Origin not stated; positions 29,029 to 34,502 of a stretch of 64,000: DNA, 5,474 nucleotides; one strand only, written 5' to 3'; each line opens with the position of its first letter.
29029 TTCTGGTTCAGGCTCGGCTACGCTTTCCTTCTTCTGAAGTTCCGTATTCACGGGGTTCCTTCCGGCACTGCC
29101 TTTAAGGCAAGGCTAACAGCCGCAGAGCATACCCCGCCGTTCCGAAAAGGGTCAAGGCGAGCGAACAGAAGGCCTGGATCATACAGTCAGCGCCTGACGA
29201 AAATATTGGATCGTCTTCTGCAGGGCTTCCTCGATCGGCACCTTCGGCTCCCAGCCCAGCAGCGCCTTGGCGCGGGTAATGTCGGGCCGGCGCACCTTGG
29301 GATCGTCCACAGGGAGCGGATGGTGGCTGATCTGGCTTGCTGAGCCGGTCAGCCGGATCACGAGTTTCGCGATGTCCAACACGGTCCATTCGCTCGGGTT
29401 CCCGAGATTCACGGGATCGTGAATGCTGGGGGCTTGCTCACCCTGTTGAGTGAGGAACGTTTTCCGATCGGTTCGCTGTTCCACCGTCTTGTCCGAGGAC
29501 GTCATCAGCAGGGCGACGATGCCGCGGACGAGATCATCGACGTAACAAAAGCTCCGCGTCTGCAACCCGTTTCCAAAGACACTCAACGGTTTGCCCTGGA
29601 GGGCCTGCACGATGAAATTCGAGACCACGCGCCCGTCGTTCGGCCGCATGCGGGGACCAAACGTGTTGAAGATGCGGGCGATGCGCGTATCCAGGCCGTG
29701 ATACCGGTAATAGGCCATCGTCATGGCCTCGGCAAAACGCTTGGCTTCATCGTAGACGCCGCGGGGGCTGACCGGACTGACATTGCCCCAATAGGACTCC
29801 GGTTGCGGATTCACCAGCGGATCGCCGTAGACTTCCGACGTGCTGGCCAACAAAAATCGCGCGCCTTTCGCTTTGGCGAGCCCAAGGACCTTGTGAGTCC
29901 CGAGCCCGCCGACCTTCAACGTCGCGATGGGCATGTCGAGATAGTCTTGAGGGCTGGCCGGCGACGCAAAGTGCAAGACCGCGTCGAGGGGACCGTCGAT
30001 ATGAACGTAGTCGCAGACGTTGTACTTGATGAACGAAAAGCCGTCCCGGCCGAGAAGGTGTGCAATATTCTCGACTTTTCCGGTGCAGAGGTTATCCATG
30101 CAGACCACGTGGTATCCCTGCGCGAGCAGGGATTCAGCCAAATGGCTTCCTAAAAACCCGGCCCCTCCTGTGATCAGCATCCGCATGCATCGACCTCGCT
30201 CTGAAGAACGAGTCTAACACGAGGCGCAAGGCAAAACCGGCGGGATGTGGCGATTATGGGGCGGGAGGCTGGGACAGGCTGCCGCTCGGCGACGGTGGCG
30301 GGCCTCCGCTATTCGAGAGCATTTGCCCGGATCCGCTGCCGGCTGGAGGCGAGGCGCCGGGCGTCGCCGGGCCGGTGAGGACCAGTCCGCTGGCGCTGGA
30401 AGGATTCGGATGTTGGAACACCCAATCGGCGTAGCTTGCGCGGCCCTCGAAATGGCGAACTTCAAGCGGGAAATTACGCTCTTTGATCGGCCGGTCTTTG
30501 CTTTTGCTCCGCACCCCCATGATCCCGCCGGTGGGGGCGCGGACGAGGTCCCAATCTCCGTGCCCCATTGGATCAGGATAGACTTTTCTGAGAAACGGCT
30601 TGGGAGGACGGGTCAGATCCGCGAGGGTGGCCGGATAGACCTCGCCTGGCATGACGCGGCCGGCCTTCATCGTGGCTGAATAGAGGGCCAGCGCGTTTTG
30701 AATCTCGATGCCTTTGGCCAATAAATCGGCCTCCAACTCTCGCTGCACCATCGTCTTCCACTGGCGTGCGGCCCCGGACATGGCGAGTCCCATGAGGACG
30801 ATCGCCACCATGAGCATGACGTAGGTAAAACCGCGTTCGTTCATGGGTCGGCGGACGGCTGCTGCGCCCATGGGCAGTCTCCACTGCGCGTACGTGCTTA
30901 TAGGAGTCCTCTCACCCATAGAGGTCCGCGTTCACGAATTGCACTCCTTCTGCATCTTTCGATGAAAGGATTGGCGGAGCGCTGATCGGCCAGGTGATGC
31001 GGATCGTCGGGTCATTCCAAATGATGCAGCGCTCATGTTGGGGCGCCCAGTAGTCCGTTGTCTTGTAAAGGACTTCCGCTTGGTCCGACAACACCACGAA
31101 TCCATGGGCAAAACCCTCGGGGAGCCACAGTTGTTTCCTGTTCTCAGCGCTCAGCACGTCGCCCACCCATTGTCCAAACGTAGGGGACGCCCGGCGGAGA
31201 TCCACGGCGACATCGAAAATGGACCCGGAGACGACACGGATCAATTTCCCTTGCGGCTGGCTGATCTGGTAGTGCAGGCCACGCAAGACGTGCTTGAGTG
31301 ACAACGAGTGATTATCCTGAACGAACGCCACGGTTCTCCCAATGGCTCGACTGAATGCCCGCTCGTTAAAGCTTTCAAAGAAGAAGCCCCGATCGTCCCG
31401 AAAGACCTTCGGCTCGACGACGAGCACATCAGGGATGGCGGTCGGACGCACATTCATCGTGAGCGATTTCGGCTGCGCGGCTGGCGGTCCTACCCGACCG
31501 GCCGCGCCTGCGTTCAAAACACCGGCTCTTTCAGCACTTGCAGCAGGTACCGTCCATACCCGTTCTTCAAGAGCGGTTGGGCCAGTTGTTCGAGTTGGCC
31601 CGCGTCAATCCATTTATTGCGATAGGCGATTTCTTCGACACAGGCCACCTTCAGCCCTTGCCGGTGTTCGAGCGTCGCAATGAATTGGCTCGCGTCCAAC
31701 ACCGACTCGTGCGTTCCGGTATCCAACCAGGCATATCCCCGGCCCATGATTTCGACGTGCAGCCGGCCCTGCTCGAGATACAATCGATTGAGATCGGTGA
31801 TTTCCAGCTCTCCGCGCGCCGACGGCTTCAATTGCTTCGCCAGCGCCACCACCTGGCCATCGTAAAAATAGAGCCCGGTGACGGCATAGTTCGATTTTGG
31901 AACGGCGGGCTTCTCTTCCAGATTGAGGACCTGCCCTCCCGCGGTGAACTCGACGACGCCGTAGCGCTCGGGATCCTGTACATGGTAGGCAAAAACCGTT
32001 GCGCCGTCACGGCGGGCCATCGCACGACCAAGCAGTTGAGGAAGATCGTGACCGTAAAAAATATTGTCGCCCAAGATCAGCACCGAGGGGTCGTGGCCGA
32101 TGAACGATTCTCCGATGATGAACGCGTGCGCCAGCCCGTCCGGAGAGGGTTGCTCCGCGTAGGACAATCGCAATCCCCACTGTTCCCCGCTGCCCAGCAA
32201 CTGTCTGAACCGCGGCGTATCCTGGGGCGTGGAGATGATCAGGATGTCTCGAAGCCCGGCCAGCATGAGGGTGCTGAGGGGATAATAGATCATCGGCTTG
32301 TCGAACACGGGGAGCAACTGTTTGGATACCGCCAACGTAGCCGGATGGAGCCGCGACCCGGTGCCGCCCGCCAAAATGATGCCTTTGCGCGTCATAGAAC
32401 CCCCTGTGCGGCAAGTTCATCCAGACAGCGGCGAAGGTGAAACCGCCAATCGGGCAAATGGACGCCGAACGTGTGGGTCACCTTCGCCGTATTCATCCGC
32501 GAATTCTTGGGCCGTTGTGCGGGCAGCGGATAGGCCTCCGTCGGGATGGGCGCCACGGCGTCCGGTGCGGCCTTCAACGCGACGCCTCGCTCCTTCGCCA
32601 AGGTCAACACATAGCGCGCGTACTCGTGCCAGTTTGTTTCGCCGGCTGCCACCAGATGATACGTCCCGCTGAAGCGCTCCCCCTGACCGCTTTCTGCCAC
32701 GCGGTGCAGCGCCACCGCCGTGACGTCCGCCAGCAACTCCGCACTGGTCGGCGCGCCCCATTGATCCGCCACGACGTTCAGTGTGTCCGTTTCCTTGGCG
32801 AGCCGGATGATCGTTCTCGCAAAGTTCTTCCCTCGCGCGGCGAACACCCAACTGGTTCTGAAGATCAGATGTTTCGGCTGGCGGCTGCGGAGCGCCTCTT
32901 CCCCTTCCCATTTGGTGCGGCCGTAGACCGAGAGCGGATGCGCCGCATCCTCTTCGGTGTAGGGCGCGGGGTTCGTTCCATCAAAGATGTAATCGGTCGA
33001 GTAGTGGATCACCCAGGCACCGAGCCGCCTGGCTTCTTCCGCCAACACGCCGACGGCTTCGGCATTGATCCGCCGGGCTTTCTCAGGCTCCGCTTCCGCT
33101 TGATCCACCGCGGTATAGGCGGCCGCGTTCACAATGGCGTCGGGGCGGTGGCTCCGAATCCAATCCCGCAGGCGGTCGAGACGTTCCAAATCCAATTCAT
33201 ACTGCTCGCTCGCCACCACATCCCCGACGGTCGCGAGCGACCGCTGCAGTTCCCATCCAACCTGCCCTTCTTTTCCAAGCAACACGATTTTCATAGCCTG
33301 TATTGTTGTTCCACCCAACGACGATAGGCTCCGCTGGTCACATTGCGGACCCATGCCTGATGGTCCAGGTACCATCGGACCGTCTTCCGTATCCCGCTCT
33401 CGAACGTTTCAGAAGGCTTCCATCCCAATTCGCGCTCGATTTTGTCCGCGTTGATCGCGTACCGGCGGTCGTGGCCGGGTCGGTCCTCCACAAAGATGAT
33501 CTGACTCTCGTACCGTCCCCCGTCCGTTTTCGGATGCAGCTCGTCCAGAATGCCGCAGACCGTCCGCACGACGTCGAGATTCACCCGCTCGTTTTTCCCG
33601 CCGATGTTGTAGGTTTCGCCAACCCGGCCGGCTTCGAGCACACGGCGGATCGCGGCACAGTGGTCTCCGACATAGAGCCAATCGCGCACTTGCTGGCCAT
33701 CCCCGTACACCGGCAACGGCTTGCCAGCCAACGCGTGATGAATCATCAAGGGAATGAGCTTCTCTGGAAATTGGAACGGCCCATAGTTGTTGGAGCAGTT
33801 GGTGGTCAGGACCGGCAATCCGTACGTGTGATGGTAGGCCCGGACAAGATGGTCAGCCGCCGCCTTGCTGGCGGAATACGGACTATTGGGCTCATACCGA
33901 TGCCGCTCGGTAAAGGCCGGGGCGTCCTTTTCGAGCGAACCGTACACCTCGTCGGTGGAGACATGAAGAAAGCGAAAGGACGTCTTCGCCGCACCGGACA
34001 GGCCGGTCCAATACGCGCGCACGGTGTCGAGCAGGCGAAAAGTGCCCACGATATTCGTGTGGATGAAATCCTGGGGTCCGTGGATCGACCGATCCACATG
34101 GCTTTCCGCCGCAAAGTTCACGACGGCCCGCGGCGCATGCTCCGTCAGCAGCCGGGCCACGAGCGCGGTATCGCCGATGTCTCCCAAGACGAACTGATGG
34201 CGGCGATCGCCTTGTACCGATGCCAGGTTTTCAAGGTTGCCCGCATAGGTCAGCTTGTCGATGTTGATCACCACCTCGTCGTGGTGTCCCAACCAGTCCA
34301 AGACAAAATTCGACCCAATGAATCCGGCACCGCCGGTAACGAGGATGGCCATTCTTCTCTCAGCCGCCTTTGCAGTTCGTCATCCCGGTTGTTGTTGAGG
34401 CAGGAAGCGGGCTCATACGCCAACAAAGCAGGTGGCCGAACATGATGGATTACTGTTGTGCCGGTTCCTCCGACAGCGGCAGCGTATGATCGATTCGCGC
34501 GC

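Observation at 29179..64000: Candidate undescribed system: a secretin/type-IV-filament machine physically merged with glycan synthesis and glycan-binding proteins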

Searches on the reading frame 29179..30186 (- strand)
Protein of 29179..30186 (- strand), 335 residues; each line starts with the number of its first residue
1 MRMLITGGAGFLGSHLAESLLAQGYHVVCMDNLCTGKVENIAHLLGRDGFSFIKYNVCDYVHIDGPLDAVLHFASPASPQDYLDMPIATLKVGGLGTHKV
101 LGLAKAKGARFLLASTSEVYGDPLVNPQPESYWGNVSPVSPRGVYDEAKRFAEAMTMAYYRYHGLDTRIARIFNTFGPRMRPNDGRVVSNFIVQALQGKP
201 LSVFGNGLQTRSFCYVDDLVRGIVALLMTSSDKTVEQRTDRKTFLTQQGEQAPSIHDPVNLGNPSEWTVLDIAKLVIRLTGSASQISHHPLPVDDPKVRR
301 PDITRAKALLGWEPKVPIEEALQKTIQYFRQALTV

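Call 3: search_protein_families(library=pfam, proteins=[window:29179-30186:-])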
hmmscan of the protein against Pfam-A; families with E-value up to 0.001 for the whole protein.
window:29179-30186:- (335 aa): 5 families
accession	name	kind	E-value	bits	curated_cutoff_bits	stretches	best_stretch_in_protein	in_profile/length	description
PF16363.11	GDP_Man_Dehyd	-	6e-50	171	27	1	4-325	1-332/332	GDP-mannose 4,6 dehydratase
PF01370.27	Epimerase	-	4.6e-48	164.2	20.9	1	3-229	1-227/240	NAD dependent epimerase/dehydratase family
PF04321.23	RmlD_sub_bind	-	4e-08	33.1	27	1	1-233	1-203/287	RmlD substrate binding domain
PF01073.25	3Beta_HSD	-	1.4e-07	31.3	22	1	4-229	1-231/280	3-beta hydroxysteroid dehydrogenase/isomerase family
PF07993.18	NAD_binding_4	-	2.5e-06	27.3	20.1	0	5-27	1-26/258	Male sterility protein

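Call 32: search_protein_families(library=ncbifam, proteins=[window:29179-30186:-], max_evalue=0.01)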
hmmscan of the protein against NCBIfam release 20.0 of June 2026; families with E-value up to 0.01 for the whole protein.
window:29179-30186:- (335 aa): 26 families (the best 25 are shown)
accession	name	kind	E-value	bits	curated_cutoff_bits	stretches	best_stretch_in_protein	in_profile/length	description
TIGR01181.1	dTDP_gluc_dehyt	equivalog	8.5e-38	130.2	365.1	1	2-331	1-313/321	dTDP-glucose 4,6-dehydratase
TIGR04180.1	EDH_00030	hypoth_equivalog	1.1e-26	93.7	475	1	3-238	1-234/297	NAD-dependent 4,6-dehydratase LegB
NF007582.0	PRK10217.1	equivalog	2e-26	93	698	1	2-227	3-240/355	dTDP-glucose 4,6-dehydratase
TIGR01179.1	galE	equivalog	5.9e-26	91.1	262.3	1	3-328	2-324/332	UDP-glucose 4-epimerase GalE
NF008872.0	PRK11908.1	equivalog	3.9e-24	85.4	294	1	2-332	3-338/349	bifunctional UDP-4-keto-pentose/UDP-xylose synthase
NF005998.1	PRK08125.1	equivalog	9.6e-23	80.4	777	1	2-329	317-649/649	bifunctional UDP-4-amino-4-deoxy-L-arabinose formyltransferase/UDP-glucuronic acid oxidase ArnA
NF011728.1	PRK15181.1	equivalog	5e-22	78.4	760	1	2-329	17-337/348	Vi polysaccharide biosynthesis UDP-N-acetylglucosaminuronic acid C-4 epimerase TviC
NF007490.0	PRK10084.1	subfamily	2e-21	76.4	649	1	1-226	1-246/361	dTDP-glucose 4,6-dehydratase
NF007956.0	PRK10675.1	subfamily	1.1e-14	54.4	394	1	1-221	1-235/338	UDP-glucose 4-epimerase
TIGR02197.1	heptose_epim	equivalog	5.7e-14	52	274.6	1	3-229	1-232/316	ADP-glyceromanno-heptose 6-epimerase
NF047922.1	GDPFucSynFcl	equivalog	5e-12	45.9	500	1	147-331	136-303/308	GDP-L-fucose synthase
TIGR01472.1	gmd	equivalog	7.4e-12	45.1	415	1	4-326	4-335/342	GDP-mannose 4,6-dehydratase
NF041015.1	UDPsulfquin_syn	equivalog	8.5e-10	38.1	575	2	185-229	236-280/384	UDP-sulfoquinovose synthase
NF043036.1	ErythonDh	equivalog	2.4e-09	36.9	325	1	1-174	1-178/321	D-erythronate dehydrogenase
NF042422.1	oxyalk_red_OleD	equivalog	1.5e-07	31.2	580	1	1-219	1-207/329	2-alkyl-3-oxoalkanoate reductase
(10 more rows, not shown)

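Call 90: search_solved_structures(query=window:29179-30186:-, max_evalue=1e-20)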
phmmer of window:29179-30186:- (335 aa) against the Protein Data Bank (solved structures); distinct sequences matched with E-value up to 1e-20: 35.
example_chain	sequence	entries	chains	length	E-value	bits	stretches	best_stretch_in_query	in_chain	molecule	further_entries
4gll_A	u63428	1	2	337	2.9e-108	365.3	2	2-229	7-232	UDP-glucuronic acid decarboxylase 1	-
2b69_A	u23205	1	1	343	3.1e-108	365.2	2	2-229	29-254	UDP-glucuronate decarboxylase 1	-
4m55_A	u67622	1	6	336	1.4e-107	363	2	2-229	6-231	UDP-glucuronic acid decarboxylase 1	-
4lk3_A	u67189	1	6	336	2e-107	362.6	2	2-229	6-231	UDP-glucuronic acid decarboxylase 1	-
4zrm_A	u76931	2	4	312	1.6e-37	132.8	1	1-229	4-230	UDP-glucose 4-epimerase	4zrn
6wjb_A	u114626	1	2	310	1.1e-35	126.7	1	2-226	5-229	NAD-dependent epimerase/dehydratase family protein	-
6wj9_A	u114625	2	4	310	4.3e-35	124.8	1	2-227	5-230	NAD-dependent epimerase/dehydratase family protein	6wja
7ys8_A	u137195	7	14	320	1.8e-34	122.8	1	1-225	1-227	UDP-glucose 4-epimerase | UDP-glucose 4-epimerase along with EC 5.1.3.2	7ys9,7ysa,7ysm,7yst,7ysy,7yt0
8rdg_A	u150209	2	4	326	3.7e-33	118.5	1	1-228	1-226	SDR family NAD(P)-dependent oxidoreductase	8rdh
8rdi_A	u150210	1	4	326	1.3e-32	116.7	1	1-228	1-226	SDR family NAD(P)-dependent oxidoreductase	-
6zl6_A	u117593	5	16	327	1.7e-31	113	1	1-231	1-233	Epimerase domain-containing protein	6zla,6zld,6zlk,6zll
6zlj_A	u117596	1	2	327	2.9e-31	112.2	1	1-230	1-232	Epimerase domain-containing protein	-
6pmh_A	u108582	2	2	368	5.8e-31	111.3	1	3-226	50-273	UDP-glucose 4-epimerase related protein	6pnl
3icp_A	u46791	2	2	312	1.7e-30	109.7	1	1-328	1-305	NAD-dependent epimerase/dehydratase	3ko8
8vr2_A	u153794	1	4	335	2.4e-29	106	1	2-227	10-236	NAD-dependent epimerase/dehydratase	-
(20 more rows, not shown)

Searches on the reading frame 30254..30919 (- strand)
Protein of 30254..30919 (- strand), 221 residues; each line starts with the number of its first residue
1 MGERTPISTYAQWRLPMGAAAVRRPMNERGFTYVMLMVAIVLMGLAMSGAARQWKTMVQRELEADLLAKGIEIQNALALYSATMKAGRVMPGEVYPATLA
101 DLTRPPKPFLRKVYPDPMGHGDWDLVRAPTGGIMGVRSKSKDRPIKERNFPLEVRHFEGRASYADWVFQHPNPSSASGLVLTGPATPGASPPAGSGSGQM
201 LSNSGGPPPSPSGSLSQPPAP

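Call 3: search_protein_families(library=pfam, proteins=[window:30254-30919:-])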
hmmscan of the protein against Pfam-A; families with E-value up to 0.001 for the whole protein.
window:30254-30919:- (221 aa): 0 families

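Call 10: search_protein_families(library=ncbifam, proteins=[window:30254-30919:-])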
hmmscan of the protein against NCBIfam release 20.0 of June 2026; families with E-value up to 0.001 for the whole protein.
window:30254-30919:- (221 aa): 0 families

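Call 66: search_solved_structures(query=A6, max_evalue=1)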
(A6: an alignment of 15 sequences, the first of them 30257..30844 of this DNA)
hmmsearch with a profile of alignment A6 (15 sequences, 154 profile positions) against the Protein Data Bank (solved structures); distinct sequences matched with E-value up to 1: 1.
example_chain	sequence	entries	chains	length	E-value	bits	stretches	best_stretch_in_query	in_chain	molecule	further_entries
9egp_A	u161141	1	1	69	0.15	14.9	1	2-41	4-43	Geopilin domain 1 protein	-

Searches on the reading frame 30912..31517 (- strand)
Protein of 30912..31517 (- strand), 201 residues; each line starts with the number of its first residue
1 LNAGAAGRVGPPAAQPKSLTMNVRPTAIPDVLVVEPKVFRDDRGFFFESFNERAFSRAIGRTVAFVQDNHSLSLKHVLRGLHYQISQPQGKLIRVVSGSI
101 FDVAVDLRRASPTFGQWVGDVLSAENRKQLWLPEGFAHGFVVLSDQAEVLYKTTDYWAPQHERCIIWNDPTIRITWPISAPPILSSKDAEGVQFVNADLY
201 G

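Call 3: search_protein_families(library=pfam, proteins=[window:30912-31517:-])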
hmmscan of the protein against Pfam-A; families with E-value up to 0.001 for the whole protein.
window:30912-31517:- (201 aa): 1 family
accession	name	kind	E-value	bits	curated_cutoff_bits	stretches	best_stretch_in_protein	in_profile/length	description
PF00908.23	dTDP_sugar_isom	-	1.5e-71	240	27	1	26-194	2-166/168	dTDP-4-dehydrorhamnose 3,5-epimerase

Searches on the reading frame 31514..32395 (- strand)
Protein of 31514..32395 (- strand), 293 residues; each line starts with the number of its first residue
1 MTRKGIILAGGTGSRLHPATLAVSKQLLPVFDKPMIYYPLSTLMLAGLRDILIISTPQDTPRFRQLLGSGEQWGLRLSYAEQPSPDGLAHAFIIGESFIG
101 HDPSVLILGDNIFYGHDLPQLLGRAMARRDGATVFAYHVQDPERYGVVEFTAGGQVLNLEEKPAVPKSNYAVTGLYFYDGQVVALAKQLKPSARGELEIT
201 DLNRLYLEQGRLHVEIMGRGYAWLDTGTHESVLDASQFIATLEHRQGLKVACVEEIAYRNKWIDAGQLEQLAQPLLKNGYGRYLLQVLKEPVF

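Call 3: search_protein_families(library=pfam, proteins=[window:31514-32395:-])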
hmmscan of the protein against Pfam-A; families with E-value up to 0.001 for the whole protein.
window:31514-32395:- (293 aa): 2 families
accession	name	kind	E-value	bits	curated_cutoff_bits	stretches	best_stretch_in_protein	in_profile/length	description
PF00483.29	NTP_transferase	-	2.4e-74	250.4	21.2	1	4-240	1-243/245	Nucleotidyl transferase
PF12804.13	NTP_transf_3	-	1.9e-10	41.6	27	1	5-141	1-126/160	MobA-like NTP transferase domain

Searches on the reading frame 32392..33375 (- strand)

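Call 3: search_protein_families(library=pfam, proteins=[window:32392-33375:-])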
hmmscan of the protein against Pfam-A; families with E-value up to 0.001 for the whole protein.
window:32392-33375:- (327 aa): 5 families
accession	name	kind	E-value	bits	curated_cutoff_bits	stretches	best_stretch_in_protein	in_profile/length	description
PF04321.23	RmlD_sub_bind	-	2.3e-105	352.2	27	1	28-321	1-285/287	RmlD substrate binding domain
PF01370.27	Epimerase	-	8.3e-17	61.8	20.9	1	30-188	1-184/240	NAD dependent epimerase/dehydratase family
PF16363.11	GDP_Man_Dehyd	-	3.7e-12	46.8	27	1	59-166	57-168/332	GDP-mannose 4,6 dehydratase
PF02719.21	Polysacc_synt_2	-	3.9e-05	23.4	20.2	1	27-135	23-136/293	Polysaccharide biosynthesis protein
PF07993.18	NAD_binding_4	-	0.00082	19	20.1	0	76-179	87-209/258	Male sterility protein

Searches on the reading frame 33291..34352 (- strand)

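Call 3: search_protein_families(library=pfam, proteins=[window:33291-34352:-])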
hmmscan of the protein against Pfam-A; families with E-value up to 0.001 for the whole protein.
window:33291-34352:- (353 aa): 6 families
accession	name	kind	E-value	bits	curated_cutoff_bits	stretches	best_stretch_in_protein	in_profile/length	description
PF16363.11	GDP_Man_Dehyd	-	2.1e-94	317.2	27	1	4-324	1-332/332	GDP-mannose 4,6 dehydratase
PF01370.27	Epimerase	-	9.6e-68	228.6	20.9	1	3-251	1-240/240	NAD dependent epimerase/dehydratase family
PF04321.23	RmlD_sub_bind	-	6.5e-11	42.3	27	1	1-176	1-142/287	RmlD substrate binding domain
PF02719.21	Polysacc_synt_2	-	4.6e-10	39.6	20.2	1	3-111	1-115/293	Polysaccharide biosynthesis protein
PF01073.25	3Beta_HSD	-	3.7e-09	36.4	22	1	4-231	1-221/280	3-beta hydroxysteroid dehydrogenase/isomerase family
PF07993.18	NAD_binding_4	-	1.5e-08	34.5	20.1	1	5-187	1-205/258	Male sterility protein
